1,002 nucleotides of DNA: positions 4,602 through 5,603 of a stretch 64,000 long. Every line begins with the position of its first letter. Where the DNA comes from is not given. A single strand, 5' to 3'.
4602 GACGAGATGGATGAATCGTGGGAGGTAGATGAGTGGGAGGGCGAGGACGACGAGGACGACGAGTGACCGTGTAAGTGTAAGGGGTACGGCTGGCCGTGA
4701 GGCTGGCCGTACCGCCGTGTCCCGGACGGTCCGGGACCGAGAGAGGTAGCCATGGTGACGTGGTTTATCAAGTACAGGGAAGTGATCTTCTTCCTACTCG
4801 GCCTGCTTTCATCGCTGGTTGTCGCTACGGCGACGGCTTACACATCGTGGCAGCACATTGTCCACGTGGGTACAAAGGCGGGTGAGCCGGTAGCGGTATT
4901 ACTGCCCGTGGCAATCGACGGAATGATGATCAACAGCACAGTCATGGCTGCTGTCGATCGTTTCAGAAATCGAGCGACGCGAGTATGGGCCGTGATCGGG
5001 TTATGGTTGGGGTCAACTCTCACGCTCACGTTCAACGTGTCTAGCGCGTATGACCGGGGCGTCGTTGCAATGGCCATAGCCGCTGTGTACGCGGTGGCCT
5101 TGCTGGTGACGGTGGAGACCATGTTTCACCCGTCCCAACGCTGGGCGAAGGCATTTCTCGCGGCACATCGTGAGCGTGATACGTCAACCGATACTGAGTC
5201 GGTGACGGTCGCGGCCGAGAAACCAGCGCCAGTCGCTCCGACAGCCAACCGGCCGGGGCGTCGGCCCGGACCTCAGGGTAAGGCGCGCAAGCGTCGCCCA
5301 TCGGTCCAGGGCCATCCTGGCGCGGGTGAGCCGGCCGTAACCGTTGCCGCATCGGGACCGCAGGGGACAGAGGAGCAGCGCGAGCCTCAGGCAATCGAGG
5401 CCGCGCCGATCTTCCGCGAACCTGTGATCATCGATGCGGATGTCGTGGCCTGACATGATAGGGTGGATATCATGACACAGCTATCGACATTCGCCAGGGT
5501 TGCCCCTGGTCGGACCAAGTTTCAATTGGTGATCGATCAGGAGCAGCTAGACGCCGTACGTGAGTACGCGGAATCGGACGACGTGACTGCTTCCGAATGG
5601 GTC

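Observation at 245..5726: Three copies of a promoter/operator element built on the palindrome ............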

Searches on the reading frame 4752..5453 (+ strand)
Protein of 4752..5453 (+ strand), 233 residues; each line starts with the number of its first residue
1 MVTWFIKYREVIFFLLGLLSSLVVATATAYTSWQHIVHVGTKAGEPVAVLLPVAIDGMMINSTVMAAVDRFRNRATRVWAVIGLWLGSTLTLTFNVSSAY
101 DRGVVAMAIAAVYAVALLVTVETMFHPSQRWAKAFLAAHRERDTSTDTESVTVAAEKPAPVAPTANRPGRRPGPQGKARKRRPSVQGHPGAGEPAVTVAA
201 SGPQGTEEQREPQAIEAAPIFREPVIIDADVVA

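Call 10: search_protein_families(library=pfam, proteins=[window:4752-5453:+], max_evalue=0.1)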
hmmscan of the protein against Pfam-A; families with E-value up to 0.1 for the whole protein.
window:4752-5453:+ (233 aa): 1 family
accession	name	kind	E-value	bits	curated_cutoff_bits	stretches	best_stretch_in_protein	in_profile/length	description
PF10935.13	DUF2637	-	6e-06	26.7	22.8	1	19-124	5-113/161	Protein of unknown function (DUF2637)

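Call 15: find_related_loci(query=window:4752-5453:+, collection=viral_contigs, flank=10000)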
Query window:4752-5453:+ (233 aa) in viral_contigs; peptide patterns used: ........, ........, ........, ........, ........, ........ (x = any residue, [..] = any of these).
2 stretches matched a pattern, but none encodes a relative of the query by tblastn (E <= 1e-3).
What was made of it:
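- Tried and rejected: A protein-pattern search of viral contigs with the DUF2637 protein alone found nothing (call 15).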

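Call 27: find_homologous_proteins(query=window:4752-5453:+, max_evalue=1e-10)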
Query window:4752-5453:+ (233 aa): 20 proteins with E <= 1e-10 among 2423 candidates.
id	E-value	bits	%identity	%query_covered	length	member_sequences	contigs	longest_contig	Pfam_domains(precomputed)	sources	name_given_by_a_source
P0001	7.4e-144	495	99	100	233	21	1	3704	-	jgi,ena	-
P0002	4.3e-119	414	82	100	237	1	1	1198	-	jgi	jgi:hypothetical protein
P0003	3.3e-51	192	46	96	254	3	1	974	-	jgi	-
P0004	3.6e-51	192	49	100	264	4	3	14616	-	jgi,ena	-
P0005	2.5e-49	186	44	100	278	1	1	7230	-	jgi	jgi:hypothetical protein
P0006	1.5e-45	174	66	54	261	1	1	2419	-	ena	-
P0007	7.1e-44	168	45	91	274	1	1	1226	-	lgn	-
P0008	1.5e-42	164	52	76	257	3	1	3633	-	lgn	-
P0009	5.3e-42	162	49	82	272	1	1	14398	-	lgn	-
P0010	5.3e-42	162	47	88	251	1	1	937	-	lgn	-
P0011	6.0e-42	162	49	81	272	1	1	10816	-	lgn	-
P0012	4.8e-39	152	48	88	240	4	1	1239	-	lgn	-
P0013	4.1e-37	146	45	85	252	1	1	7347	-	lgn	-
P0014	1.5e-33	135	48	70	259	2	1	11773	PF10935.14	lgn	-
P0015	2.9e-29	120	59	42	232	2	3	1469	-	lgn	-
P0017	2.2e-27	114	49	69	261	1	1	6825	PF10935.14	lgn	-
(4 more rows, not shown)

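Call 28: find_encoding_contigs(protein=P0004, flank=10000, max_places=3)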
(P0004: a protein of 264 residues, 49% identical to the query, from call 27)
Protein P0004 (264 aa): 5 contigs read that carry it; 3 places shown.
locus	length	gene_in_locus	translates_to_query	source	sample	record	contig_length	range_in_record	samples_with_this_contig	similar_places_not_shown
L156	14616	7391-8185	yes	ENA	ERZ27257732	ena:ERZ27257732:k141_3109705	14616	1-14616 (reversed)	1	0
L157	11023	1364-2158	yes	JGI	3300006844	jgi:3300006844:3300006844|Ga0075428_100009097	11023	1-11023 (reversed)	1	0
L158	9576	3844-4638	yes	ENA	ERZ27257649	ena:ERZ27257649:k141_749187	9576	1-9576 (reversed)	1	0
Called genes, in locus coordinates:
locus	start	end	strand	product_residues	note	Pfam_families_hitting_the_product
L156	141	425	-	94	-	-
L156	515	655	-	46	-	-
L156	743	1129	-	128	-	-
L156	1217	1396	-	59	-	-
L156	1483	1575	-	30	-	-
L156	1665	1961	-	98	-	-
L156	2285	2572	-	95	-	-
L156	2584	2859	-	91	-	-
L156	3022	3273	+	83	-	-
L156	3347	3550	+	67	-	-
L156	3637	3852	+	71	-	-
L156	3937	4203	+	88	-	-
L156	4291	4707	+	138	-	-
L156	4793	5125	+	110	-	-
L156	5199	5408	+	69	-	-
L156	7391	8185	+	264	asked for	-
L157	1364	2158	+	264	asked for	-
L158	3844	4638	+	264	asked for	-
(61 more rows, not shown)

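Call 29: find_encoding_contigs(protein=P0009, flank=10000, max_places=2)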
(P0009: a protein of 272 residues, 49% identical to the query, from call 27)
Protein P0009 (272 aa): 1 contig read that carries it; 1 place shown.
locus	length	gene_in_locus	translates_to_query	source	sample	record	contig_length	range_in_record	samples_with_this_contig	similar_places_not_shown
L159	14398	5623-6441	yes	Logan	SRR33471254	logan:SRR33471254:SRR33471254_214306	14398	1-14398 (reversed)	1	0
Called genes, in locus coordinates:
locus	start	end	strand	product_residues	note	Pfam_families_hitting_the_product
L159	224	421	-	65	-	-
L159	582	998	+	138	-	-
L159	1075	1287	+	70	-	-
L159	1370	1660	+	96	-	-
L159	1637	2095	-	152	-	-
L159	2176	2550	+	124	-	PF23835:DUF7205 (weak), PF24203:Phage_ProQ_C_like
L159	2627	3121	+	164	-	PF00782:DSPc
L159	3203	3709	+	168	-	-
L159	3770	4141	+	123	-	-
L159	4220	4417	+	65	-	-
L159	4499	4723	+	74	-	-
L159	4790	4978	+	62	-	-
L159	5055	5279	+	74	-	-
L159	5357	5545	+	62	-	-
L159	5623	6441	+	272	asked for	-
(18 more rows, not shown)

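Call 30: find_encoding_contigs(protein=P0011, flank=10000, max_places=2)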
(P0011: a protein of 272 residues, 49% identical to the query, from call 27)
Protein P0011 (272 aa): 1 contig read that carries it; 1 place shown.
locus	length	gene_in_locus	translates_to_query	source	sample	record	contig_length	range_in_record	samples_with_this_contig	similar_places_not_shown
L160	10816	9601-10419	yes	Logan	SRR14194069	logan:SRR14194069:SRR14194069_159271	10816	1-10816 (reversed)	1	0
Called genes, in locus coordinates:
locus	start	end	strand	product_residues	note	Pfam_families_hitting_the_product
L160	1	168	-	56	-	?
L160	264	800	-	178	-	-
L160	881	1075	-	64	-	-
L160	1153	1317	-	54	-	-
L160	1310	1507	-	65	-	-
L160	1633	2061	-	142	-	-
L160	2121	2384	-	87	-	-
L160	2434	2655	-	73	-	-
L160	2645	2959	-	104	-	PF19698:DUF6197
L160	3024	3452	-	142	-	-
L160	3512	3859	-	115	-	-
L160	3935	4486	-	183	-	-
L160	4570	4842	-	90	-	-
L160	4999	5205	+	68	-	-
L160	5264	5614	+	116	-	-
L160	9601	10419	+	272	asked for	-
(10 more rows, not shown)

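Call 31: find_encoding_contigs(protein=P0014, flank=10000, max_places=2)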
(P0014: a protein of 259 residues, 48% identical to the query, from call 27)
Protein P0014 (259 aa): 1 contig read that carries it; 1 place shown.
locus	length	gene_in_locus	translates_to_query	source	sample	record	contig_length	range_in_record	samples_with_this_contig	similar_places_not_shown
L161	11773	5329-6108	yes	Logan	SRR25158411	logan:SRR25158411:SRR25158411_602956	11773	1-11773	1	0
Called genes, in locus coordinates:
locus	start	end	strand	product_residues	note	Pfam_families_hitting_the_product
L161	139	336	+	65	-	-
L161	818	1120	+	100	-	-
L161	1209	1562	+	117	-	-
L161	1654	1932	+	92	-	-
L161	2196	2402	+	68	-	-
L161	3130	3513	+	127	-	-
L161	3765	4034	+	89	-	-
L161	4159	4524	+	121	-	-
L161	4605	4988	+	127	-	-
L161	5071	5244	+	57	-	-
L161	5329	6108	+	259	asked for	PF10935:DUF2637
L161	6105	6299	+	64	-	-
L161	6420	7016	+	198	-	-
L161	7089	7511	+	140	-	-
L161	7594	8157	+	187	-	-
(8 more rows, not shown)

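Call 35: find_encoding_contigs(protein=P0005, flank=10000, max_places=1)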
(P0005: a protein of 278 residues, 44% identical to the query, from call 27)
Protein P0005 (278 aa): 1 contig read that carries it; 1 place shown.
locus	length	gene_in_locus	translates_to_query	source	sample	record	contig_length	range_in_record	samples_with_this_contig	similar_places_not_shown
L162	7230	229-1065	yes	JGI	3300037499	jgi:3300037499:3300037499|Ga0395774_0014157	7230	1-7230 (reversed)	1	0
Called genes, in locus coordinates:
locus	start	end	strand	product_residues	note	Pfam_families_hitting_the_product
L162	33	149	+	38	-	-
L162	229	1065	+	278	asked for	-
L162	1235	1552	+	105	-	-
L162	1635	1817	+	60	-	-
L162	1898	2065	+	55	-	-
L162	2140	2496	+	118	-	-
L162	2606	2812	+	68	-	-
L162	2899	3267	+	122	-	-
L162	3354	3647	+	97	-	PF24239:DUF7447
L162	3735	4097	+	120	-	-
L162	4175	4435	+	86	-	-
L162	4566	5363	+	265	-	-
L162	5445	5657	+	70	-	-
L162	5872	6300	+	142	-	-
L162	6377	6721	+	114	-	-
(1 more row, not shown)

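Call 36: find_encoding_contigs(protein=P0013, flank=10000, max_places=1)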
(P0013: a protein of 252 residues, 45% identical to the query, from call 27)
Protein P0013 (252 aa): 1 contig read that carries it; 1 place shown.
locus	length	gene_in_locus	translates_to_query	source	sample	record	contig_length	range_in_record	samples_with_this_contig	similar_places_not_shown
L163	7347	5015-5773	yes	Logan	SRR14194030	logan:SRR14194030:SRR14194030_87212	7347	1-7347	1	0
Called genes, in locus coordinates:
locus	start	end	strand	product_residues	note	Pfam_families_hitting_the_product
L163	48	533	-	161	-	-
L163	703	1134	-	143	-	-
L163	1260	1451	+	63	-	-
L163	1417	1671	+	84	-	-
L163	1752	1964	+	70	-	-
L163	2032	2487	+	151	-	-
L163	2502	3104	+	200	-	-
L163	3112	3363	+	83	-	-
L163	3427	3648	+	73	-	-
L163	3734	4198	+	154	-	-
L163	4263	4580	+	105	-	-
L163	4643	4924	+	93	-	PF19698:DUF6197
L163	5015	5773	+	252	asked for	-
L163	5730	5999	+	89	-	-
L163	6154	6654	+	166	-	-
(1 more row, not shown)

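Call 37: find_encoding_contigs(protein=P0017, flank=10000, max_places=1)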
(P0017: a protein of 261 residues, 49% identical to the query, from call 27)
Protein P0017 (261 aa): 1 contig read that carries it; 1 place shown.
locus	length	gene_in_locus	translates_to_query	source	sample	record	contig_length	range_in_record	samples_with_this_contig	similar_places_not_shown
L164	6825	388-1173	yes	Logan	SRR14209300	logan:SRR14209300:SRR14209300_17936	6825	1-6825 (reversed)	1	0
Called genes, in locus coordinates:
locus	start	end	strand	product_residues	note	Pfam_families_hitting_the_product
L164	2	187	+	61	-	?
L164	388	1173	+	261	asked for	PF10935:DUF2637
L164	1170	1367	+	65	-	-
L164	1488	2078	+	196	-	-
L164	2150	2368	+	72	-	-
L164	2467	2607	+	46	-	-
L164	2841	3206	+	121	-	-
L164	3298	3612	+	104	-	-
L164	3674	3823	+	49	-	-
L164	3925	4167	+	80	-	-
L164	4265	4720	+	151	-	-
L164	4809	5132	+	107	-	PF24239:DUF7447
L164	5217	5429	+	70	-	-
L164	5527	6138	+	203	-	-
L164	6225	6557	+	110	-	-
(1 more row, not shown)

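Call 38: find_encoding_contigs(protein=P0001, flank=10000, max_places=2)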
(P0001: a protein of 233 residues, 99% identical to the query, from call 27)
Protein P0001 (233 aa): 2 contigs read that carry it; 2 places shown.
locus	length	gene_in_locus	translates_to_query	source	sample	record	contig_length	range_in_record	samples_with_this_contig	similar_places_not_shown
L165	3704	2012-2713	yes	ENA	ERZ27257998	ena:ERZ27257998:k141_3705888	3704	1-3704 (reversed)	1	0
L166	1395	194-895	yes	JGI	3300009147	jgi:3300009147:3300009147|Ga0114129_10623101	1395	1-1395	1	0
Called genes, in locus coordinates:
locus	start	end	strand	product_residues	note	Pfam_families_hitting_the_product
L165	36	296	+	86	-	-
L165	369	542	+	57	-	-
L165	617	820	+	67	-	-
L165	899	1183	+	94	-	-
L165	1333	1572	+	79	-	-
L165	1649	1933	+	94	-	-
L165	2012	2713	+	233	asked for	-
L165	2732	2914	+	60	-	-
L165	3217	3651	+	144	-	-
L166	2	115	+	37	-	?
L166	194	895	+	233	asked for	-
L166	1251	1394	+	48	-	?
